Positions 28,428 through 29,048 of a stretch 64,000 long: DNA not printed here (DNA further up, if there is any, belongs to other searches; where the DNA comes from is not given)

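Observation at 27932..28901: Tandem triplet of an unrecognised small single-pass membrane protein family; the middle copy stays in frame and conserved beyond two stop codons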

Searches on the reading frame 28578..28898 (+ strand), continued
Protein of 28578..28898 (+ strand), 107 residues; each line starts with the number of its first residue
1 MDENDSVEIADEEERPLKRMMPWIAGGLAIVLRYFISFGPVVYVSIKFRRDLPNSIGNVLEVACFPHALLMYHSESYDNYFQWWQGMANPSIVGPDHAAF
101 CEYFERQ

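Call 81: search_protein_families(library=phrogs, alignment_id=A4, max_evalue=0.1)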
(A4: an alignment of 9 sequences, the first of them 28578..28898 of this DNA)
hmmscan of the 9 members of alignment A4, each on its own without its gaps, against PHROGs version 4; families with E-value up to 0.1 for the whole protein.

A. member 1, window:28578-28898:+ (107 aa): 1 family
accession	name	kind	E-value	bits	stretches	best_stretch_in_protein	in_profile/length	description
phrog_32556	-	moron, auxiliary metabolic gene and host takeover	0.012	17.2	1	24-86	15-76/78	membrane protein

B. families by the number of members that match (of 9 scanned): 4 families
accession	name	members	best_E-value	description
phrog_21000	-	3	0.0028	-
phrog_32556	-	1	0.012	membrane protein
phrog_19848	-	1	0.057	-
phrog_22084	-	1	0.063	-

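Call 85: find_related_loci(query=A6, collection=viral_contigs, flank=5000)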
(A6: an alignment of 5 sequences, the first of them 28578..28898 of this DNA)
Query A6 (107 aa) in viral_contigs; peptide patterns used: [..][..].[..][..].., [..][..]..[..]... (x = any residue, [..] = any of these).
121 stretches matched a pattern, but none encodes a relative of the query by tblastn (E <= 1e-3).
